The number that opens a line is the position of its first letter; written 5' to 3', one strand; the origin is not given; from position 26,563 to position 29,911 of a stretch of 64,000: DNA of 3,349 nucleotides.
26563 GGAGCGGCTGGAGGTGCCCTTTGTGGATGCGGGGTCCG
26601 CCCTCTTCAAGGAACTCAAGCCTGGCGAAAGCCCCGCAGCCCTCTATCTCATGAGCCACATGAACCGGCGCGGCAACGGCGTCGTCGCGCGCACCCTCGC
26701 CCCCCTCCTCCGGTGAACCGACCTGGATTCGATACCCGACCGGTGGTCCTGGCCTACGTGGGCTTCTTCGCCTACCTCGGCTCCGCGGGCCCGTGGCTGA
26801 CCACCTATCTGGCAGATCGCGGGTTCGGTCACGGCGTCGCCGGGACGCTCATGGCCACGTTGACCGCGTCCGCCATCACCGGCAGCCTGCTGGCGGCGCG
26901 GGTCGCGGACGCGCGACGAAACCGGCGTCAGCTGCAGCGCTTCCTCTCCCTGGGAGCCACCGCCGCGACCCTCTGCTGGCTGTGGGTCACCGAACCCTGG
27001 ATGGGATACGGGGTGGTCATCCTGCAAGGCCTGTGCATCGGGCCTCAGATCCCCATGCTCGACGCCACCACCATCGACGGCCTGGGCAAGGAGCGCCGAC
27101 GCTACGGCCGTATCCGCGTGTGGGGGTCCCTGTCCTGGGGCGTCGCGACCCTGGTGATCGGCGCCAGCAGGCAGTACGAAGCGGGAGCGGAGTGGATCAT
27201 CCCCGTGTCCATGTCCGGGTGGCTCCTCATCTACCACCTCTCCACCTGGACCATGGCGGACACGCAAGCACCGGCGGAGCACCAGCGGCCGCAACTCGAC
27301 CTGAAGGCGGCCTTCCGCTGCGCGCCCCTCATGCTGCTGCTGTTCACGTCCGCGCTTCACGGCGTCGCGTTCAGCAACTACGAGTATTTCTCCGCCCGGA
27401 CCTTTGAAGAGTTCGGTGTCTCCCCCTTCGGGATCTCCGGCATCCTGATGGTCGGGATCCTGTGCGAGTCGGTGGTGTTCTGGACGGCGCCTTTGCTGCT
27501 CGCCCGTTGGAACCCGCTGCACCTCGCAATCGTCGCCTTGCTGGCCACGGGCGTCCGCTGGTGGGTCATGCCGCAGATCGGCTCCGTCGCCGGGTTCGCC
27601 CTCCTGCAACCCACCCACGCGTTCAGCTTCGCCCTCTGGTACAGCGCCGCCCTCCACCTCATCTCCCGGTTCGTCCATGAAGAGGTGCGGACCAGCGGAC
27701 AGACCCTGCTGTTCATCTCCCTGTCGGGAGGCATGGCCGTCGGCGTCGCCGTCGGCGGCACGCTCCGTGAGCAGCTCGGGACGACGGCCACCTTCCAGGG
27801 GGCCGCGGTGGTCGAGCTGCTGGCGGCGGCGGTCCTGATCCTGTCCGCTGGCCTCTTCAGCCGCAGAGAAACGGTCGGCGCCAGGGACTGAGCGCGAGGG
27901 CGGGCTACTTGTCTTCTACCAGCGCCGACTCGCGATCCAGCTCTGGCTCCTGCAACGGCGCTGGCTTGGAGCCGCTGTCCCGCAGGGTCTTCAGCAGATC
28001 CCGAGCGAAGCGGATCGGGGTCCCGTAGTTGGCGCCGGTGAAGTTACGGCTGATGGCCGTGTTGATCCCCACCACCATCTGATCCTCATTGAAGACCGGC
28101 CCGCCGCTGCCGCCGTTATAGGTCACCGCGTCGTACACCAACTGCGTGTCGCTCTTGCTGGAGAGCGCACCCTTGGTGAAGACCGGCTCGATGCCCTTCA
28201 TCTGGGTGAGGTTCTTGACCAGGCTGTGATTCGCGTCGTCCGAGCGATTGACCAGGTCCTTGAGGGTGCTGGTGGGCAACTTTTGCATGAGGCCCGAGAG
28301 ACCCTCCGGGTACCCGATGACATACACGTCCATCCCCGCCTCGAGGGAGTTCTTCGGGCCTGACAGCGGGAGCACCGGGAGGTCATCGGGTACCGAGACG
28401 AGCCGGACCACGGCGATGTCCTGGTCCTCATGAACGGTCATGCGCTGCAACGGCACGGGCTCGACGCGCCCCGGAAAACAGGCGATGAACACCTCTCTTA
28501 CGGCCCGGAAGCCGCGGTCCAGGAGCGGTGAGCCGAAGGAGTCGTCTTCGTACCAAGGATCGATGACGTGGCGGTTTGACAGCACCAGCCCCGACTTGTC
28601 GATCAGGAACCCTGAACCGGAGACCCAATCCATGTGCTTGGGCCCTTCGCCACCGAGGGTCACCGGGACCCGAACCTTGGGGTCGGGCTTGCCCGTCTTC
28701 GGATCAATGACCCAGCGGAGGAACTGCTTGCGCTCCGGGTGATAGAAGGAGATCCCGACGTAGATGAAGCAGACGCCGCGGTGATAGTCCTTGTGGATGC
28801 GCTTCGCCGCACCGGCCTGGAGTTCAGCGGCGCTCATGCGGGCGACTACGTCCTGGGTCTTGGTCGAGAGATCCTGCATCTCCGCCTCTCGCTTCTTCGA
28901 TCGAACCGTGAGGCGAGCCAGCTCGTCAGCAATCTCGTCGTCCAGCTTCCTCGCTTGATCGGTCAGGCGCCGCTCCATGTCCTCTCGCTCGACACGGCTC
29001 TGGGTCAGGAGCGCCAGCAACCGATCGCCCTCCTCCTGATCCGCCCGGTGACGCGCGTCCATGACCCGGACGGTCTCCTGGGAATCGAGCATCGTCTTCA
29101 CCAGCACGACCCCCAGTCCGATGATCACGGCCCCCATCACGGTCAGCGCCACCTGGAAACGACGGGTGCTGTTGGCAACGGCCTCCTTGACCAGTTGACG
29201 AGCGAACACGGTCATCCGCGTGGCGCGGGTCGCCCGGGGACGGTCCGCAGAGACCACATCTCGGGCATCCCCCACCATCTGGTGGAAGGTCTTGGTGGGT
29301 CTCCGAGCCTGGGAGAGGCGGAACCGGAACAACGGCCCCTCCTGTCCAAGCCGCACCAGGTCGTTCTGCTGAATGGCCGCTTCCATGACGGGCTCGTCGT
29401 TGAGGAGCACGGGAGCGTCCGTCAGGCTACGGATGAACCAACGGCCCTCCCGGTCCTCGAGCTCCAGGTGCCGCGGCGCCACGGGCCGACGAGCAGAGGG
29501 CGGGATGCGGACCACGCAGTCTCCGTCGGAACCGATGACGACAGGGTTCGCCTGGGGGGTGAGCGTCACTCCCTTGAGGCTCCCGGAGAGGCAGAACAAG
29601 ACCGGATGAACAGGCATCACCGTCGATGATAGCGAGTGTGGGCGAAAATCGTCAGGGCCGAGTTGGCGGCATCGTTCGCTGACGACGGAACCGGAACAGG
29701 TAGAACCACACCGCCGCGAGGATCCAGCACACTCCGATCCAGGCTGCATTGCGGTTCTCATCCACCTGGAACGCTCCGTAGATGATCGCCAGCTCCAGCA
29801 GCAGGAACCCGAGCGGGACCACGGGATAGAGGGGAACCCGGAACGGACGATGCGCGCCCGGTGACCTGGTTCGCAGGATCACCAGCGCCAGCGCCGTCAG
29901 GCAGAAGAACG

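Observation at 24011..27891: Sodium:solute symporter fused to an SGNH esterase and translationally coupled to an MFS permease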

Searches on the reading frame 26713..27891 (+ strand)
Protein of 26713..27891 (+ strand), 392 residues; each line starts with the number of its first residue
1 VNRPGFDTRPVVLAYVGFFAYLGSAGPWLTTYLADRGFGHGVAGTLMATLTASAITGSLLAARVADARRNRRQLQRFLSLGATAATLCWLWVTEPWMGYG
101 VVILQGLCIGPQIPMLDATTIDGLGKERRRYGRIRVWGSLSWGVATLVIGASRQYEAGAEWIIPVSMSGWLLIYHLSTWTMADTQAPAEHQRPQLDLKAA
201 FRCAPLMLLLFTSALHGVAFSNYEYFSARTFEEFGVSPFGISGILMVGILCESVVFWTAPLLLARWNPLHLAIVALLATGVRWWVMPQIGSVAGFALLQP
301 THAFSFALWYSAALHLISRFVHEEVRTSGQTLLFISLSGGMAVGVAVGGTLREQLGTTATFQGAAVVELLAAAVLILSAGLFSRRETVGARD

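Call 3: search_protein_families(library=pfam, proteins=[window:26713-27891:+], max_evalue=0.1)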
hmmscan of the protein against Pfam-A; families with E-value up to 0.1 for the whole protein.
window:26713-27891:+ (392 aa): 3 families
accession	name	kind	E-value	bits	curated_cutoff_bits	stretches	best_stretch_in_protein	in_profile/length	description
PF12832.13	MFS_1_like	-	4.9e-42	144.8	25.2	1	15-362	8-372/373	MFS_1 like family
PF03825.22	Nuc_H_symport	-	1.2e-15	57.9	25.9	1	12-378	9-388/400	Nucleoside H+ symporter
PF07690.21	MFS_1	-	1.1e-12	48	33.4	2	14-328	4-330/347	Major Facilitator Superfamily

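Call 6: search_protein_families(library=ncbifam, proteins=[window:26713-27891:+], max_evalue=0.1)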
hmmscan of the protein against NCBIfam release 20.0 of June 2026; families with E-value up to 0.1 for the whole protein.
window:26713-27891:+ (392 aa): 6 families
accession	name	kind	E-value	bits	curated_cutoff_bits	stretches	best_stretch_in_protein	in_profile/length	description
NF008346.0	PRK11128.1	equivalog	7.4e-27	94.5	259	1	11-373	9-373/383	3-phenylpropionate MFS transporter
NF037955.1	mfs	subfamily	7.5e-16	58.1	100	1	15-362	6-354/366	MFS transporter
TIGR00902.1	2A0127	subfamily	1.6e-14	53.9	698.9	1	9-371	7-371/388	3-phenylpropionate MFS transporter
TIGR00889.1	2A0110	subfamily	5.4e-12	45.5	446.1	1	12-378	9-395/418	nucleoside permease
NF007077.0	PRK09528.1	subfamily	1.4e-06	27.1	429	1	18-383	23-405/421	galactoside permease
TIGR00880.1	2_A_01_02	superfamily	0.091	12.9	131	0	290-377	49-136/141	multidrug resistance protein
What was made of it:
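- Closest known: HcaT / PPP, NHS and OHS families of MFS permeases. Same: The downstream permease matches MFS_1_like, Nuc_H_symport and the HcaT model over its full length (calls 3, 6).
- Checked: It is HcaT-like only loosely (94.5 bits, cut-off 259) (calls 3, 6).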

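Call 48: search_solved_structures(query=window:26713-27891:+, max_evalue=0.01)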
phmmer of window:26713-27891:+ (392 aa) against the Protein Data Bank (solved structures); distinct sequences matched with E-value up to 0.01: 0.
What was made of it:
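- Closest known: HcaT / PPP, NHS and OHS families of MFS permeases. Different: It has no solved relative by sequence (call 48).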

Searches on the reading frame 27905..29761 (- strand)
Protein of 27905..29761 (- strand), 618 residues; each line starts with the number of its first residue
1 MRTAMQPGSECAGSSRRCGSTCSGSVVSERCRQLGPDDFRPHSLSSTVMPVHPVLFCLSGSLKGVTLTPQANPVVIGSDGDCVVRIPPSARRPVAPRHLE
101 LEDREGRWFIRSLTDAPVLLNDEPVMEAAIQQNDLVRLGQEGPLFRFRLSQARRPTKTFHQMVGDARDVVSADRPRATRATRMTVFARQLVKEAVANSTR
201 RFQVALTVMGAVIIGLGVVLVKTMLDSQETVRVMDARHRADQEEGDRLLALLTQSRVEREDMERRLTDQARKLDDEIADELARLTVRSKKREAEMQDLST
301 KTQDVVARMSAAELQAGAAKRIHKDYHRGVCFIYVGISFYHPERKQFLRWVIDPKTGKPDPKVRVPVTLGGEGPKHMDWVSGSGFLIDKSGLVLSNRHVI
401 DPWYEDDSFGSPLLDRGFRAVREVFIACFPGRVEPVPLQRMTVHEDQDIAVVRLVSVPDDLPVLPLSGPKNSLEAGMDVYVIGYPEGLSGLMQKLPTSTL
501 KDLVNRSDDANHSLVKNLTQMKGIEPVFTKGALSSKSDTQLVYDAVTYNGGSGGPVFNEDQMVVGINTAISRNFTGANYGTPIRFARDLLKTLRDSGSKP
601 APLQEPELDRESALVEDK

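Call 52: search_protein_families(library=ncbifam, proteins=[window:27905-29761:-], max_evalue=0.00001)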
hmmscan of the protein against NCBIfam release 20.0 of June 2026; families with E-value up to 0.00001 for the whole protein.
window:27905-29761:- (618 aa): 4 families
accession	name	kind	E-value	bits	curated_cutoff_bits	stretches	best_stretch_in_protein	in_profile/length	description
NF041521.1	HhoA_HhoB_HtrA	equivalog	2.5e-13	50.1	450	1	544-598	174-228/335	HhoA/HhoB/HtrA family serine endopeptidase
TIGR02037.1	degP_htrA_DO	subfamily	2.5e-11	43.2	416.2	0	544-597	175-231/434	Do family serine endopeptidase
NF047968.1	SerProtHtrA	equivalog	3.1e-08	33.4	470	0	543-595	206-258/357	serine protease HtrA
TIGR03354.1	VI_FHA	hypoth_equivalog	1.6e-06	28.2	120.25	1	70-316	22-245/420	type VI secretion system-associated FHA domain protein TagH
